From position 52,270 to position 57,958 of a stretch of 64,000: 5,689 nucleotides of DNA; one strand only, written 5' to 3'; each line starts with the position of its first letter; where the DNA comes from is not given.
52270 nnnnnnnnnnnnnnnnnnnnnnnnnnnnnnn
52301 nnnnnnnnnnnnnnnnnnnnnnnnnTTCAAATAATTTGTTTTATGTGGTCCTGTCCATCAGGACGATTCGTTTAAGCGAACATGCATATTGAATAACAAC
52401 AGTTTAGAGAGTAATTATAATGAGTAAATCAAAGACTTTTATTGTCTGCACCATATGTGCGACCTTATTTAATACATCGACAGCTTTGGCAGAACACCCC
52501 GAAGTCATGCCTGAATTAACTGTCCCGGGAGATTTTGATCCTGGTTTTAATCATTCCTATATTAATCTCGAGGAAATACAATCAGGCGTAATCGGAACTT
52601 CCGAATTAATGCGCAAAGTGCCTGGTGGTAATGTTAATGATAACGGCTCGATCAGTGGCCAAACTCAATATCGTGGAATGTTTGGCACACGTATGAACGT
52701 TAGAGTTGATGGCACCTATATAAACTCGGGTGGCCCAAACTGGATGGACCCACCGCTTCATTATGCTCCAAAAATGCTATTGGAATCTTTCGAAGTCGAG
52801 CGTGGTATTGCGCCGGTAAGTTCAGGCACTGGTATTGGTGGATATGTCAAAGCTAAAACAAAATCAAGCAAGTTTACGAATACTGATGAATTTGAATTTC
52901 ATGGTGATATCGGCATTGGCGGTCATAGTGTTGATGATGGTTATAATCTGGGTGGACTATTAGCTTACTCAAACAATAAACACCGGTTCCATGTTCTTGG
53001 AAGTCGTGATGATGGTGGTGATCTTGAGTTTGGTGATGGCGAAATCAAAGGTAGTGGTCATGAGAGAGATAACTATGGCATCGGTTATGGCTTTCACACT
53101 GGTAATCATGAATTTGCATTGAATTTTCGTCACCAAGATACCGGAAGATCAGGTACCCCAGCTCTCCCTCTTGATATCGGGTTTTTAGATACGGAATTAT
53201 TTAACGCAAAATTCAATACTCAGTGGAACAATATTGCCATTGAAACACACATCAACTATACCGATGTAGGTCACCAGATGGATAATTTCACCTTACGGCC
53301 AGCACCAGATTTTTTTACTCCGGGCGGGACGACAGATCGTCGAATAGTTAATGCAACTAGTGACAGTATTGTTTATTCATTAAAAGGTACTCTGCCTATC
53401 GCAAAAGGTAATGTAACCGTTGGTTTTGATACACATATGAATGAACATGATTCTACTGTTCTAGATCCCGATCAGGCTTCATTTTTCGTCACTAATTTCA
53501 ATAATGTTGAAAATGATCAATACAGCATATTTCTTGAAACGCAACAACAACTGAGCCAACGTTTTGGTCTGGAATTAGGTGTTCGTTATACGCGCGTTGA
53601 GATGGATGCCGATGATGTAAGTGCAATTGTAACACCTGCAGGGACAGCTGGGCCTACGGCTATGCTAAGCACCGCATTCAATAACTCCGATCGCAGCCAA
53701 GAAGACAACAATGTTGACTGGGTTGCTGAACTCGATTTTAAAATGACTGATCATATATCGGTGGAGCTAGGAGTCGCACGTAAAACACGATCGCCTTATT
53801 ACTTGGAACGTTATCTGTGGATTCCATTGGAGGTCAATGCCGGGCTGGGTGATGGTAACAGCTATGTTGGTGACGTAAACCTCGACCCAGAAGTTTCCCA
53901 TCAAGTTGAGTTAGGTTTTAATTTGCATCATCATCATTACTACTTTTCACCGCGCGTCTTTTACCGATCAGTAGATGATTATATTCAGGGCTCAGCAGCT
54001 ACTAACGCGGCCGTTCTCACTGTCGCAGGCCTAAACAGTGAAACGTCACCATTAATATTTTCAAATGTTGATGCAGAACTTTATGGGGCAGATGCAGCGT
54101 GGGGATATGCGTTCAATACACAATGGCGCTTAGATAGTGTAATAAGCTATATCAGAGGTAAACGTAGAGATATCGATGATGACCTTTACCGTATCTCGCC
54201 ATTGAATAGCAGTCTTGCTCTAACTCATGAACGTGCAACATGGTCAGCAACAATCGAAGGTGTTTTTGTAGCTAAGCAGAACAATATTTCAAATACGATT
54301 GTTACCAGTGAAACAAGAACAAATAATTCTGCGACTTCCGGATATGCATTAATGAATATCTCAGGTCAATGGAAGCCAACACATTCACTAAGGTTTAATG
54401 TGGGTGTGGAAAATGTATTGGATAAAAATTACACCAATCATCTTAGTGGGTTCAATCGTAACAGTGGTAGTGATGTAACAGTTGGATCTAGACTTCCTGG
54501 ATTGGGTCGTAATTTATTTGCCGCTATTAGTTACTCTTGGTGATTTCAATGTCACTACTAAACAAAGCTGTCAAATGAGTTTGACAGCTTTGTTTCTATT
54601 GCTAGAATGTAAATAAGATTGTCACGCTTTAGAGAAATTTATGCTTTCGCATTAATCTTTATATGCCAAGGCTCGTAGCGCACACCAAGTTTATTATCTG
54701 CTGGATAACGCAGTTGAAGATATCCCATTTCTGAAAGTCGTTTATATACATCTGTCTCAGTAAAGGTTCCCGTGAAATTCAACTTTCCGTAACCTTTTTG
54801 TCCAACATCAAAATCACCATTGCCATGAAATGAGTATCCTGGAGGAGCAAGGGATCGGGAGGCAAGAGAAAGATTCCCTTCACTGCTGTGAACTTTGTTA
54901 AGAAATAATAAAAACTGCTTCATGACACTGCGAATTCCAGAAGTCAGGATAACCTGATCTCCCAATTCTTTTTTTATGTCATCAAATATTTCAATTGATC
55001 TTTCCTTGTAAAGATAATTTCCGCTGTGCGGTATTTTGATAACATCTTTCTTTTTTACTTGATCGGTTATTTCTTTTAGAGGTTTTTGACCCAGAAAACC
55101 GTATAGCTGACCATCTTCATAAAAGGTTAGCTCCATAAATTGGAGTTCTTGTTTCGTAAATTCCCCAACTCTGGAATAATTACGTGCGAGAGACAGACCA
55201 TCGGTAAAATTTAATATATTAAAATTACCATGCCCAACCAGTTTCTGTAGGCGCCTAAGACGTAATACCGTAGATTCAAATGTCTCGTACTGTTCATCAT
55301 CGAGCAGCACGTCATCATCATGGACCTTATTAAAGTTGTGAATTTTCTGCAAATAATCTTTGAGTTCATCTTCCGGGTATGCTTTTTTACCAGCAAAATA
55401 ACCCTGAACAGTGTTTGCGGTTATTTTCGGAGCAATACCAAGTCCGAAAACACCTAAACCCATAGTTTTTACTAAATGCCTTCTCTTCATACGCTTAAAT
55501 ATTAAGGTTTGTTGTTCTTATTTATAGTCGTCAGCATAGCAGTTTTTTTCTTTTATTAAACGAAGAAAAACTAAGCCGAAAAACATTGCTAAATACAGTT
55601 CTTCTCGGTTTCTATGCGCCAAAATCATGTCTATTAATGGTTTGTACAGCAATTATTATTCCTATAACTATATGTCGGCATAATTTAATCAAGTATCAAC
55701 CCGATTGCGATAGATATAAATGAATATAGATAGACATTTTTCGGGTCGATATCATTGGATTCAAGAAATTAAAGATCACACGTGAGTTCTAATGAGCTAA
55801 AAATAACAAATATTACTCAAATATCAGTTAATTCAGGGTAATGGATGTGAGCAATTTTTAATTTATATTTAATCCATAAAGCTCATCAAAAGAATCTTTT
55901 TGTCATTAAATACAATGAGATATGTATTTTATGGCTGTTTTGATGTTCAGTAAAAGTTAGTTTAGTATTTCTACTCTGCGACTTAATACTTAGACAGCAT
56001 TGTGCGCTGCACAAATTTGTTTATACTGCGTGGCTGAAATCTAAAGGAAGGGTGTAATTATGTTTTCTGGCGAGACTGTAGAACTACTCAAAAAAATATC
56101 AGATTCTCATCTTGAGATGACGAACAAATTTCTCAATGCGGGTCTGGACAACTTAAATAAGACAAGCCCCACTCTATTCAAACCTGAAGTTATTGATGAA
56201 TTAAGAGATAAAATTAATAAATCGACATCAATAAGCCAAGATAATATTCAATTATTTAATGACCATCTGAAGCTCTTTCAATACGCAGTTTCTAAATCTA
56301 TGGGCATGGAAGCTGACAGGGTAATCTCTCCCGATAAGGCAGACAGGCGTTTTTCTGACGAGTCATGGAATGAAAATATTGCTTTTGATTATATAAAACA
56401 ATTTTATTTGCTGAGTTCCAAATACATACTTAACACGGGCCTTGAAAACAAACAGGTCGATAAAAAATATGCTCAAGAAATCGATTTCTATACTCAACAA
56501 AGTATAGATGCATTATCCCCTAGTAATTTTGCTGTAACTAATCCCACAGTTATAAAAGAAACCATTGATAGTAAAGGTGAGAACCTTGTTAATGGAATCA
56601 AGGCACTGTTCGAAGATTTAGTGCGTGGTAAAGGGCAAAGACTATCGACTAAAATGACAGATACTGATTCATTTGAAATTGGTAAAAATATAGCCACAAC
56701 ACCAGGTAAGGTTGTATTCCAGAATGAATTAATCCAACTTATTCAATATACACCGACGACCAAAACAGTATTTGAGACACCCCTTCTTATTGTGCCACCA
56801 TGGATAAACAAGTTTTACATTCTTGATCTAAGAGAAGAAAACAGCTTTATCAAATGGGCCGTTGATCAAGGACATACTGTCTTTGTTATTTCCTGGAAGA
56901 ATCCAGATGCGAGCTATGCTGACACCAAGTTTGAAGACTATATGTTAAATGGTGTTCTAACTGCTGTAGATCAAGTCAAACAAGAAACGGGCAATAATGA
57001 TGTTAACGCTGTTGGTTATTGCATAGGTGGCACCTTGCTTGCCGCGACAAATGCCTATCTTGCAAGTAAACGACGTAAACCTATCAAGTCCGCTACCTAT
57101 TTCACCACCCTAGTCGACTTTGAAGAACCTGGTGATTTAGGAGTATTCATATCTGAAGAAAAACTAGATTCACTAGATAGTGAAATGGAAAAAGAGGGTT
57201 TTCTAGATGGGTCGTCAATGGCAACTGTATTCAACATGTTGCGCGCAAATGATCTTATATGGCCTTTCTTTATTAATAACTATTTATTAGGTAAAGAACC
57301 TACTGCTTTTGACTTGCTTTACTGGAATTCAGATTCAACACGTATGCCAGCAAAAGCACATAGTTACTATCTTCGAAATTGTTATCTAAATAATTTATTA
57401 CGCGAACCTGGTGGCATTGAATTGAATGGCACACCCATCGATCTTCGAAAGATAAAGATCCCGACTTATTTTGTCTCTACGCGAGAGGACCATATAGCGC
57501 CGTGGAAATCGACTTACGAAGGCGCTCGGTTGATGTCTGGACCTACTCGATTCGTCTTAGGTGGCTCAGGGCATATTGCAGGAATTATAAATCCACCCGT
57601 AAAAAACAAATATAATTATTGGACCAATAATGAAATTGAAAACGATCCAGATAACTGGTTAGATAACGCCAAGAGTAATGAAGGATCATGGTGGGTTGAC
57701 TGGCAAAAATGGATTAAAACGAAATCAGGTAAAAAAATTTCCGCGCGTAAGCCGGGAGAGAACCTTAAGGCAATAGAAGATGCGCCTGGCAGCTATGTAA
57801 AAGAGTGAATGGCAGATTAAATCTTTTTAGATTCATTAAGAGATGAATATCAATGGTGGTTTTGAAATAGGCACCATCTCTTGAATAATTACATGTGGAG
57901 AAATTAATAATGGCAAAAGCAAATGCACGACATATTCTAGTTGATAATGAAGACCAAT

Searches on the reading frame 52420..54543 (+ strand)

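Call 73: search_protein_families(library=pfam, proteins=[window:52420-54543:+], max_evalue=1e-8)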
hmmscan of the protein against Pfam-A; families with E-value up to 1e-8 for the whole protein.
window:52420-54543:+ (707 aa): 1 family
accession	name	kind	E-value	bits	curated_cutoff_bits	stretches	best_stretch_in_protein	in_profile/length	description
PF00593.30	TonB_dep_Rec_b-barrel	-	1.1e-33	118.2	27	1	212-666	10-436/436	TonB dependent receptor-like, beta-barrel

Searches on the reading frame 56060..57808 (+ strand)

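Call 73: search_protein_families(library=pfam, proteins=[window:56060-57808:+], max_evalue=1e-8)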
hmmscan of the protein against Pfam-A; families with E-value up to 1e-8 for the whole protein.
window:56060-57808:+ (582 aa): 2 families
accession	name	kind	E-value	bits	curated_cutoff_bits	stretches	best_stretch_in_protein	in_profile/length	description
PF07167.19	PhaC_N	-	1.1e-70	237.3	23.7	1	95-267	2-173/173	Poly-beta-hydroxybutyrate polymerase (PhaC) N-terminus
PF00561.26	Abhydrolase_1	-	5.9e-14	52.8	25.8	1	269-511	25-244/245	alpha/beta hydrolase fold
